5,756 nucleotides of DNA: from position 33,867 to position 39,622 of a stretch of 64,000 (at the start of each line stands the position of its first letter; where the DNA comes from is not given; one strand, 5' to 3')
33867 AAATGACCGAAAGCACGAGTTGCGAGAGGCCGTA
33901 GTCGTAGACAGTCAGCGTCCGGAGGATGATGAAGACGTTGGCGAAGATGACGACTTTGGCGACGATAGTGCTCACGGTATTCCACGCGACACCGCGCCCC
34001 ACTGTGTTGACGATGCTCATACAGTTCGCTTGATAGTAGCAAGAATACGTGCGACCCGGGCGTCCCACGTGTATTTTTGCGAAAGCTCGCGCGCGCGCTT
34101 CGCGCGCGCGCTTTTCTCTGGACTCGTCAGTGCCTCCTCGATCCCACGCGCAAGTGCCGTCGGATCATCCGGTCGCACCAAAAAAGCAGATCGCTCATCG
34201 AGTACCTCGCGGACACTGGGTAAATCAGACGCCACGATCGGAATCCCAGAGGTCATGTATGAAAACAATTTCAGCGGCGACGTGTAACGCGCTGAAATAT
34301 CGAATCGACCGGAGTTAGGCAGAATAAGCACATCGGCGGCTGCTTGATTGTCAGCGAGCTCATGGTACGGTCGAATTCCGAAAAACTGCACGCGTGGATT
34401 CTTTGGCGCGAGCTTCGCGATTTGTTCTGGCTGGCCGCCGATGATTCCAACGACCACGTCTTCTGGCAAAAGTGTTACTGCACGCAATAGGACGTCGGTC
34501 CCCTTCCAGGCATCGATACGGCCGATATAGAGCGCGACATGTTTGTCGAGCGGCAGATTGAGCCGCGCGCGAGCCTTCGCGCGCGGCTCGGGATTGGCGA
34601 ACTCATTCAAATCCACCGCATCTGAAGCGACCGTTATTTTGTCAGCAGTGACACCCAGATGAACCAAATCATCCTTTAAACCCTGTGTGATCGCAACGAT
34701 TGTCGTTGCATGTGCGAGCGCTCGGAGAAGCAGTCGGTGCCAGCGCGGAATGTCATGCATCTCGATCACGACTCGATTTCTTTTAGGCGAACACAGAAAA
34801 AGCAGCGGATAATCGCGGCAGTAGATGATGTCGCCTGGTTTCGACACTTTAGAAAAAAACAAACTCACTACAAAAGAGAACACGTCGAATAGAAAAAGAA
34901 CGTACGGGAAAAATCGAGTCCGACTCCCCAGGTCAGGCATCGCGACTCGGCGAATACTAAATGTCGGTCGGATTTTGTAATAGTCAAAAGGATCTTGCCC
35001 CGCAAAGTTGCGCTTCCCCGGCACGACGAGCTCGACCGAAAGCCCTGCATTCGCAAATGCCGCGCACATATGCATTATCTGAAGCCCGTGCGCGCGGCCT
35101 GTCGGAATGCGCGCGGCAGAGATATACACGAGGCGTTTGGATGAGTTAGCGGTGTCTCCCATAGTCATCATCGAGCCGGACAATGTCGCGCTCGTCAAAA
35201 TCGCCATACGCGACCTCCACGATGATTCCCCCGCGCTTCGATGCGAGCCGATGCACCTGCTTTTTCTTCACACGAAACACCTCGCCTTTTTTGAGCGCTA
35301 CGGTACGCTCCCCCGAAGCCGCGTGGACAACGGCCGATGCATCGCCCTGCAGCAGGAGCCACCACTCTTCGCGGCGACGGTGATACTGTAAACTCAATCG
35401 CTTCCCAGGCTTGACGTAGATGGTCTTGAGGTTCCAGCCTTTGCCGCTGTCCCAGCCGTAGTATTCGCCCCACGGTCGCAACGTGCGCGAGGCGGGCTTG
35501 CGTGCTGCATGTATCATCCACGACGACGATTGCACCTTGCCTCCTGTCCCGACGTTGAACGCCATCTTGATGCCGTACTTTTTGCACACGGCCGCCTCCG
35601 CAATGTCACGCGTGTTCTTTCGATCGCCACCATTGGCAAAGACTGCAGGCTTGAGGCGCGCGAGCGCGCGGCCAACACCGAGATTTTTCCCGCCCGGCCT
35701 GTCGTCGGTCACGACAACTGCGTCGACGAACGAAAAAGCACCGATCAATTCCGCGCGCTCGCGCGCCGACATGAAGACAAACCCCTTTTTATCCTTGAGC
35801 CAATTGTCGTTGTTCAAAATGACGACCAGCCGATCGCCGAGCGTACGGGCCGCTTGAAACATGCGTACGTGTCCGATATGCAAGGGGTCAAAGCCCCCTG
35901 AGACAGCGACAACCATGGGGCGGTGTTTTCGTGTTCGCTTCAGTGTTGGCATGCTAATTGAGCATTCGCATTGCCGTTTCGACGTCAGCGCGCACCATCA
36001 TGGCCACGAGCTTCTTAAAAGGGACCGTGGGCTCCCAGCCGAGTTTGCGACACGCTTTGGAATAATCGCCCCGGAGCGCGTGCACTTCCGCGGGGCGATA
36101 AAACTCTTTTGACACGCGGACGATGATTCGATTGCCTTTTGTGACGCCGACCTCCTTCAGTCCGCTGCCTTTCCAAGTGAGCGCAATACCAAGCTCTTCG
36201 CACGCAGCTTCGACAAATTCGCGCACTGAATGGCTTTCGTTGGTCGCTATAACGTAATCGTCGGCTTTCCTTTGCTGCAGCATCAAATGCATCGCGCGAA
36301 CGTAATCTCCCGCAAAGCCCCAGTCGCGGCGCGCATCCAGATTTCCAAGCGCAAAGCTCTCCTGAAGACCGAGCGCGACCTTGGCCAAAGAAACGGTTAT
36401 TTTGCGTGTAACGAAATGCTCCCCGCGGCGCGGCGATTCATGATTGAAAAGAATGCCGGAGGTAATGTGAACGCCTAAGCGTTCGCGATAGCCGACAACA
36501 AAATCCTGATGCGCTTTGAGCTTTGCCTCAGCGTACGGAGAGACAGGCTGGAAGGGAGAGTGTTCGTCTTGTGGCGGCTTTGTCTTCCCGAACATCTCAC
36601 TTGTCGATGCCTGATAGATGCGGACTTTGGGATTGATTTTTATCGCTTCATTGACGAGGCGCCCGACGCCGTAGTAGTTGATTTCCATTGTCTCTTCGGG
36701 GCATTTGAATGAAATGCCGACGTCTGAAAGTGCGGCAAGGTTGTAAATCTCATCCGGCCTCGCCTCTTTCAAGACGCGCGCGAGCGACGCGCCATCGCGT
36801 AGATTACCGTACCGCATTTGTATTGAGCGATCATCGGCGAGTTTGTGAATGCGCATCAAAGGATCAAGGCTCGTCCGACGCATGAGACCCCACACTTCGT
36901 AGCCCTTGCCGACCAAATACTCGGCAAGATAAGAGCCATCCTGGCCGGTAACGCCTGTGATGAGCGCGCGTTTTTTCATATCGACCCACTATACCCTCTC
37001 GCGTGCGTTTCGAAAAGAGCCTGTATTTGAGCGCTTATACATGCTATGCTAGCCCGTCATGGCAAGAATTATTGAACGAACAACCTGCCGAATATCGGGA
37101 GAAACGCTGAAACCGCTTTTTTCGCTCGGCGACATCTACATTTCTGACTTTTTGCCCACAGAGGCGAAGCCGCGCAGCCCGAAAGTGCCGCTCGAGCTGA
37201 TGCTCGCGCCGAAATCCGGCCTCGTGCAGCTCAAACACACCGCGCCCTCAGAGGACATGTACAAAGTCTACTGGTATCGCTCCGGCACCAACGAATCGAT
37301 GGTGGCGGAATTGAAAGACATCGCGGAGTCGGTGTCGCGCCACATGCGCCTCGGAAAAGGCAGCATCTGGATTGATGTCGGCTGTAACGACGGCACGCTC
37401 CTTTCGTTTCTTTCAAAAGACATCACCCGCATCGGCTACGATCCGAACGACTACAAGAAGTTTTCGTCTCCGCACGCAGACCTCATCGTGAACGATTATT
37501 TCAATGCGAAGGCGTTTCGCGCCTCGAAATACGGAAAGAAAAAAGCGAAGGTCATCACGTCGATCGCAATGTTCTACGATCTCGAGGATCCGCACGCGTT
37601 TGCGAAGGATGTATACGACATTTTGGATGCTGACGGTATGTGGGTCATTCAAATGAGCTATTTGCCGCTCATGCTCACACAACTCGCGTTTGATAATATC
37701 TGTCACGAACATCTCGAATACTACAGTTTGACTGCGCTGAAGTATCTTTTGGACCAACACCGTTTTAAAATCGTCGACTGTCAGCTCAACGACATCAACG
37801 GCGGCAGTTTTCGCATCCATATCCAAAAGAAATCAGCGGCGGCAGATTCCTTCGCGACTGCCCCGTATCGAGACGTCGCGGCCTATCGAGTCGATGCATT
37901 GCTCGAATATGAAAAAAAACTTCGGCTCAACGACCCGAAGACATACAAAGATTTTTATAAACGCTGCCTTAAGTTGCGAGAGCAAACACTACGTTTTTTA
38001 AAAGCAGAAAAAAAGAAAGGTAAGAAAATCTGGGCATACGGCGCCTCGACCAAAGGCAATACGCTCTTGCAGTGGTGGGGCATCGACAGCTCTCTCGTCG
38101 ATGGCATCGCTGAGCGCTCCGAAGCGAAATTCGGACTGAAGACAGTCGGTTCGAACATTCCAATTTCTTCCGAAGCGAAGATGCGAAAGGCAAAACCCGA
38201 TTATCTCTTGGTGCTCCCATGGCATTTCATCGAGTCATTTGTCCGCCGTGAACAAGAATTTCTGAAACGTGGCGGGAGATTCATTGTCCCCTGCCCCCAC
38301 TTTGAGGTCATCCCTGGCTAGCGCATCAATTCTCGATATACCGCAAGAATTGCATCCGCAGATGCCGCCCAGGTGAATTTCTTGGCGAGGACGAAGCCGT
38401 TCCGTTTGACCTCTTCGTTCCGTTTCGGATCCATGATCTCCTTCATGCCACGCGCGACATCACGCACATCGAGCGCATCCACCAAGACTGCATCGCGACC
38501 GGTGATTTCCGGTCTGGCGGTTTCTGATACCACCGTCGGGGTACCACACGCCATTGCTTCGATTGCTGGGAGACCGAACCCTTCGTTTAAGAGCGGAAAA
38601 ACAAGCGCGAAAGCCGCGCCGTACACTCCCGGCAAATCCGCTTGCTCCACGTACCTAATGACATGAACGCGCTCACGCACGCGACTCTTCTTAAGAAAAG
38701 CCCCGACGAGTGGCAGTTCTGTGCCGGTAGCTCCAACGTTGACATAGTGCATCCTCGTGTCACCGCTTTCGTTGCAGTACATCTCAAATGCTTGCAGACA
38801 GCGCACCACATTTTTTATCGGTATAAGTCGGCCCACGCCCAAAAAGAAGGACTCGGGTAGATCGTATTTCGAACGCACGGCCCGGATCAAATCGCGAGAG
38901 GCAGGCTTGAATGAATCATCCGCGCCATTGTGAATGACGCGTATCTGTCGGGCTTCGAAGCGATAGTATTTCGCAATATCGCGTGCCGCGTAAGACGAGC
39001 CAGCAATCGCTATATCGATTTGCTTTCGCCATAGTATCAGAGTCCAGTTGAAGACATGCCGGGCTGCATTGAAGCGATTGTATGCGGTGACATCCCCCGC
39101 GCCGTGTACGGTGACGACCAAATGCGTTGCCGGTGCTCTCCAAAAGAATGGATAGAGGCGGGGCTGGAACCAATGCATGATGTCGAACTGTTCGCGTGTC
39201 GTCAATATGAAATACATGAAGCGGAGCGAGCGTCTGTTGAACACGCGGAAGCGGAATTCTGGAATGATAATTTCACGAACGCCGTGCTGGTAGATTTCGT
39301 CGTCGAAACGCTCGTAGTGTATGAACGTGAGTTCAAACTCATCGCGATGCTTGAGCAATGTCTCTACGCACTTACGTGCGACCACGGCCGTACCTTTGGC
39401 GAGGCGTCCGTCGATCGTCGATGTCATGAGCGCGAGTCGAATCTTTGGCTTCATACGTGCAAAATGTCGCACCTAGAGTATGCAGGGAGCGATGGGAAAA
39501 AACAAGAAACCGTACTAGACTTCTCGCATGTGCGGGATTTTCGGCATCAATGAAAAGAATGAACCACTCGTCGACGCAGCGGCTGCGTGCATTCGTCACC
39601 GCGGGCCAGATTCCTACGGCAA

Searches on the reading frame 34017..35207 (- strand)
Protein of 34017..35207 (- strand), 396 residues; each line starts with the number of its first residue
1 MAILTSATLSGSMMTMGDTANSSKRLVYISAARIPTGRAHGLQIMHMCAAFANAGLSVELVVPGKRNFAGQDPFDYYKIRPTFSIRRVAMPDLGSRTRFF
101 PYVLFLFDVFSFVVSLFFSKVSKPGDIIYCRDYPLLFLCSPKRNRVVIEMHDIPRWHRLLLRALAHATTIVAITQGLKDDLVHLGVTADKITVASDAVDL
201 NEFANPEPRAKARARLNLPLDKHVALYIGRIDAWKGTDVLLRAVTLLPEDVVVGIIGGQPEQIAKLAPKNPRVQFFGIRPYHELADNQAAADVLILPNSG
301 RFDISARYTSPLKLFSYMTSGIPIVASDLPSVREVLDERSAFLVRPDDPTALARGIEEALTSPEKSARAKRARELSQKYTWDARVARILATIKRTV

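Call 12: search_protein_families(library=pfam, proteins=[window:34017-35207:-], max_evalue=0.001)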
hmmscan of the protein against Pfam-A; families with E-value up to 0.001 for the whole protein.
window:34017-35207:- (396 aa): 5 families
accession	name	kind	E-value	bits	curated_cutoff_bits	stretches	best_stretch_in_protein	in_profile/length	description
PF13692.12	Glyco_trans_1_4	-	1.7e-21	77.4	27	1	223-361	2-141/142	Glycosyl transferases group 1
PF00534.26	Glycos_transf_1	-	2.3e-20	73.2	26.4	1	210-372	3-168/172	Glycosyl transferases group 1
PF13439.12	Glyco_transf_4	-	8.6e-09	36.1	28.5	1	44-201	8-169/170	Glycosyltransferase Family 4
PF13524.12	Glyco_trans_1_2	-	4.1e-07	30.5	25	1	272-390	28-144/144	Glycosyl transferase-like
PF13579.12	Glyco_trans_4_4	-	6.4e-07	30.3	29.7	1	43-193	6-154/158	Glycosyl transferase 4-like domain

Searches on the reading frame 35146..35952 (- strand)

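Call 12: search_protein_families(library=pfam, proteins=[window:35146-35952:-], max_evalue=0.001)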
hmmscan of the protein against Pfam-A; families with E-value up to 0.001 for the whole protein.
window:35146-35952:- (268 aa): 3 families
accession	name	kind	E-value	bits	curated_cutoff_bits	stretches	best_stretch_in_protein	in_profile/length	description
PF01050.24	MannoseP_isomer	-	4.7e-19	69.1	23.6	1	155-262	10-116/116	Mannose-6-phosphate isomerase C-terminal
PF01467.32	CTP_transf_like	-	1.2e-10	42.2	21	1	18-110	3-89/133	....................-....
PF07883.17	Cupin_2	-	0.00011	22.3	27.2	1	180-237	5-57/70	Cupin domain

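Call 40: search_protein_families(library=ncbifam, proteins=[window:35146-35952:-], max_evalue=0.00001)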
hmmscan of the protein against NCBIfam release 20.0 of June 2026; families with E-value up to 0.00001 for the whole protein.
window:35146-35952:- (268 aa): 8 families
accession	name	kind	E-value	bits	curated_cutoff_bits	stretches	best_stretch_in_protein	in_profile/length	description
TIGR02199.1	rfaE_dom_II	equivalog_domain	5.1e-20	71.8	181.5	1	5-131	4-125/144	D-glycero-beta-D-manno-heptose 1-phosphate adenylyltransferase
TIGR01479.1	GMP_PMI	equivalog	5.5e-17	61.7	372.95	1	155-266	357-467/467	mannose-1-phosphate guanylyltransferase/mannose-6-phosphate isomerase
NF008454.0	PRK11316.1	equivalog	3.4e-15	55.6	521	1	4-128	332-451/475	bifunctional D-glycero-beta-D-manno-heptose-7-phosphate kinase/D-glycero-beta-D-manno-heptose 1-phosphate adenylyltransferase HldE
NF012004.0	PRK15460.1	equivalog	2.4e-12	46.3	859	1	157-266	369-477/478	mannose-1-phosphate guanyltransferase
TIGR00125.1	cyt_tran_rel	domain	4.7e-12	45.9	27.7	1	14-77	1-63/65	adenylyltransferase/cytidyltransferase family protein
TIGR01518.1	g3p_cytidyltrns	equivalog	9.1e-11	42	165.4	1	16-82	2-68/125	glycerol-3-phosphate cytidylyltransferase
NF001985.0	PRK00777.1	subfamily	3.9e-08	33.5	104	1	11-68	3-60/157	pantetheine-phosphate adenylyltransferase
NF005518.0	PRK07143.1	equivalog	2.4e-06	27.2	232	1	15-80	18-86/281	hypothetical protein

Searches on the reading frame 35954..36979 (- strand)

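Call 12: search_protein_families(library=pfam, proteins=[window:35954-36979:-], max_evalue=0.001)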
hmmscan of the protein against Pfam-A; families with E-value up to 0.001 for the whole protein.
window:35954-36979:- (341 aa): 5 families
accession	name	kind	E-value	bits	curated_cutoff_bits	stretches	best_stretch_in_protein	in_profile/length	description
PF16363.11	GDP_Man_Dehyd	-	7.3e-119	397.5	27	1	6-328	1-332/332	GDP-mannose 4,6 dehydratase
PF01370.27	Epimerase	-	2.1e-59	201.3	20.9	1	5-245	1-240/240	NAD dependent epimerase/dehydratase family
PF04321.23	RmlD_sub_bind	-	4.8e-12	46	27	1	4-158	2-134/287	RmlD substrate binding domain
PF02719.21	Polysacc_synt_2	-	5.2e-05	23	20.2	1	6-116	2-119/293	Polysaccharide biosynthesis protein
PF05368.20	NmrA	-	0.00023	21.3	27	1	1-73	1-70/298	NmrA-like family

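Call 40: search_protein_families(library=ncbifam, proteins=[window:35954-36979:-], max_evalue=0.00001)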
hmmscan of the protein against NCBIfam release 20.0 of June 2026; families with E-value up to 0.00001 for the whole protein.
window:35954-36979:- (341 aa): 12 families
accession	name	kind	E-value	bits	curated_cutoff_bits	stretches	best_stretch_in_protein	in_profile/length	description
TIGR01472.1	gmd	equivalog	1.8e-122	408.8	415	1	3-335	1-341/342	GDP-mannose 4,6-dehydratase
TIGR01181.1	dTDP_gluc_dehyt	equivalog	1.6e-27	96.5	365.1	1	5-329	2-308/321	dTDP-glucose 4,6-dehydratase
TIGR04180.1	EDH_00030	hypoth_equivalog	4.4e-26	91.6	475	1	6-317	2-294/297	NAD-dependent 4,6-dehydratase LegB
TIGR02622.1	CDP_4_6_dhtase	equivalog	2e-18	66.6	278.45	1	2-122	4-124/352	CDP-glucose 4,6-dehydratase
NF007582.0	PRK10217.1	equivalog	1.4e-17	63.8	698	1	3-323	2-322/355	dTDP-glucose 4,6-dehydratase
TIGR01179.1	galE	equivalog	9e-17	60.9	262.3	1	5-156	2-152/332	UDP-glucose 4-epimerase GalE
NF007490.0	PRK10084.1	subfamily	7e-11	41.7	649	1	5-265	3-279/361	dTDP-glucose 4,6-dehydratase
NF007956.0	PRK10675.1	subfamily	4.1e-10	39.3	394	1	4-248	2-249/338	UDP-glucose 4-epimerase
TIGR03466.1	HpnA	hypoth_equivalog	5.3e-09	35.4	367.65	1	4-161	2-153/327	hopanoid-associated sugar epimerase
TIGR01214.1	rmlD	equivalog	6.6e-09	35.3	224.05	1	5-158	2-133/285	dTDP-4-dehydrorhamnose reductase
NF052578.1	StrlDmthSdmBMthl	equivalog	5.5e-07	29.6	600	1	5-170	3-161/328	sterol demethylase protein SdmB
NF043036.1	ErythonDh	equivalog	6e-07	29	325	1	5-153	3-153/321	D-erythronate dehydrogenase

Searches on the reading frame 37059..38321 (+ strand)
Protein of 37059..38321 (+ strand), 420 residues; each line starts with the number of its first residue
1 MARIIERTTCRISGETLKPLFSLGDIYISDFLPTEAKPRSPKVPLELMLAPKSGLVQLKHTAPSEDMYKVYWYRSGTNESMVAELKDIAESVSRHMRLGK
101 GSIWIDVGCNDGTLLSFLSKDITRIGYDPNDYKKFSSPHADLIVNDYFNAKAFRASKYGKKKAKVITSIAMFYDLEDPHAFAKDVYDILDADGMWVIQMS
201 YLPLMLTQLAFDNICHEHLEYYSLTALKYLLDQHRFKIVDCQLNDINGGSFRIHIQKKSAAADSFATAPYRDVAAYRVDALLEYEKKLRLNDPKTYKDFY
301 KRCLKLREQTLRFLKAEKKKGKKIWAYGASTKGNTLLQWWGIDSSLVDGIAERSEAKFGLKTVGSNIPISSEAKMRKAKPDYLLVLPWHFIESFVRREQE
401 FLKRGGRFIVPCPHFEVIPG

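Call 12: search_protein_families(library=pfam, proteins=[window:37059-38321:+], max_evalue=0.001)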
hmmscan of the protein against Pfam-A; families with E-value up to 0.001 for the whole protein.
window:37059-38321:+ (420 aa): 3 families
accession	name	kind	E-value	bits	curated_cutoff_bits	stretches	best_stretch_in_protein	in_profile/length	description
PF08484.17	Methyltransf_14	-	7.2e-46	156.3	23.5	1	246-413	2-160/160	C-methyltransferase C-terminal domain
PF13489.12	Methyltransf_23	-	4.5e-14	52.9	27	1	97-239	19-162/164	Methyltransferase domain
PF08421.16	Methyltransf_13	-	5.3e-09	36.6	31.3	1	10-68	1-62/62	Putative zinc binding domain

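Call 40: search_protein_families(library=ncbifam, proteins=[window:37059-38321:+], max_evalue=0.00001)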
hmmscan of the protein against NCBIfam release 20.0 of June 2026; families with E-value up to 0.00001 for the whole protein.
window:37059-38321:+ (420 aa): 0 families

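Call 74: search_solved_structures(query=window:37059-38321:+, max_evalue=0.00001)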
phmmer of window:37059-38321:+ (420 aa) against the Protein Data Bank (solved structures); distinct sequences matched with E-value up to 0.00001: 10.
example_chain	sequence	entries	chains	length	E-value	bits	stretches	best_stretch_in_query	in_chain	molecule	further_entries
4rv9_A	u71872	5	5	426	3.3e-45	157.8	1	8-419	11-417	D-mycarose 3-C-methyltransferase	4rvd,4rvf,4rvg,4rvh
4e2w_A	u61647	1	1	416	1.5e-33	119.4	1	4-415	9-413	TcaB9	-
3ndi_A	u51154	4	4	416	2.7e-33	118.6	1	4-415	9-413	Methyltransferase | TcaB9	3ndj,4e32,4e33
4e2x_A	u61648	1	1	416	2.7e-33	118.6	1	4-415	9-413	TcaB9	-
4e30_A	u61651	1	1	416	4e-33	118.1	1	4-415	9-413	TcaB9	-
4e2y_A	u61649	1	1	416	7.1e-33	117.2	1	4-415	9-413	TcaB9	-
4e31_A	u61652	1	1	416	9.3e-33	116.8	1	4-415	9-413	TcaB9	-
4e2z_A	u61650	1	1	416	2.6e-32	115.4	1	4-415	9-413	TcaB9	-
5t64_A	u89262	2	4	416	2e-30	109.2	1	9-417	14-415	Sugar 3-C-methyl transferase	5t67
5t6b_A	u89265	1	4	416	7e-30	107.4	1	9-415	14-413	Sugar 3-C-methyl transferase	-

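Call 77: search_solved_structures(query=window:37059-38321:+, max_evalue=1e-40, show_alignments=1)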
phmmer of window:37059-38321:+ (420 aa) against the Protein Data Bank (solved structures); distinct sequences matched with E-value up to 1e-40: 1.
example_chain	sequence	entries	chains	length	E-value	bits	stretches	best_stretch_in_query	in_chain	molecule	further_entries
4rv9_A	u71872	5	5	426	3.3e-45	157.8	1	8-419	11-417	D-mycarose 3-C-methyltransferase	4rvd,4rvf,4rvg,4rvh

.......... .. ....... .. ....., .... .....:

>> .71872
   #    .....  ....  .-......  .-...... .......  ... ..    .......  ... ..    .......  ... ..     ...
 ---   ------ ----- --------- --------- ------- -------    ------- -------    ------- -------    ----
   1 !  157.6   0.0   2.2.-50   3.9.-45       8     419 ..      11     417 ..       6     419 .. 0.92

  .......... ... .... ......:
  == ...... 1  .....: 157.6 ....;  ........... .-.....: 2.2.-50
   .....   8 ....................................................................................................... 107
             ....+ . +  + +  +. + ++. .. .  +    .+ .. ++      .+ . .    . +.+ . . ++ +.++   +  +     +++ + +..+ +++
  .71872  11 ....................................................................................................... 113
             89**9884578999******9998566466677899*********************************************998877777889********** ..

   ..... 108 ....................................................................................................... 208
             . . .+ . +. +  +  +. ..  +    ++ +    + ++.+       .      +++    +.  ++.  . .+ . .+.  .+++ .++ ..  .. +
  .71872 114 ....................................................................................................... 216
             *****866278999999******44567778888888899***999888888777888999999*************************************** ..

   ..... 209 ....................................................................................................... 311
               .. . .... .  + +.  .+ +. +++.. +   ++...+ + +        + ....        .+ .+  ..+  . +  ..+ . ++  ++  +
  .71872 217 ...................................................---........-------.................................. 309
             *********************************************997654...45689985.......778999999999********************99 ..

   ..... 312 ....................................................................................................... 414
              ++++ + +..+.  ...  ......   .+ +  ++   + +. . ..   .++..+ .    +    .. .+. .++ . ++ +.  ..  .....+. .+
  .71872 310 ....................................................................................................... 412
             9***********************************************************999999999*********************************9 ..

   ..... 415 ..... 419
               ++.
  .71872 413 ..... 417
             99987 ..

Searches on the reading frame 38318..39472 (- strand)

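Call 12: search_protein_families(library=pfam, proteins=[window:38318-39472:-], max_evalue=0.001)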
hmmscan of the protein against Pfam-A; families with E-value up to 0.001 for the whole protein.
window:38318-39472:- (384 aa): 4 families
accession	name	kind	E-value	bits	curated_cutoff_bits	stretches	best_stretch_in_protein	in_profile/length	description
PF13692.12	Glyco_trans_1_4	-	1.4e-19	71.2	27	1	211-347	5-140/142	Glycosyl transferases group 1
PF00534.26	Glycos_transf_1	-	5.9e-18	65.4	26.4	1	206-357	14-167/172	Glycosyl transferases group 1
PF13439.12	Glyco_transf_4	-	1.7e-13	51.4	28.5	1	27-187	3-169/170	Glycosyltransferase Family 4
PF20706.3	GT4-conflict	-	1.4e-09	37.9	26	1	210-318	200-313/385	Family 4 Glycosyltransferase in conflict systems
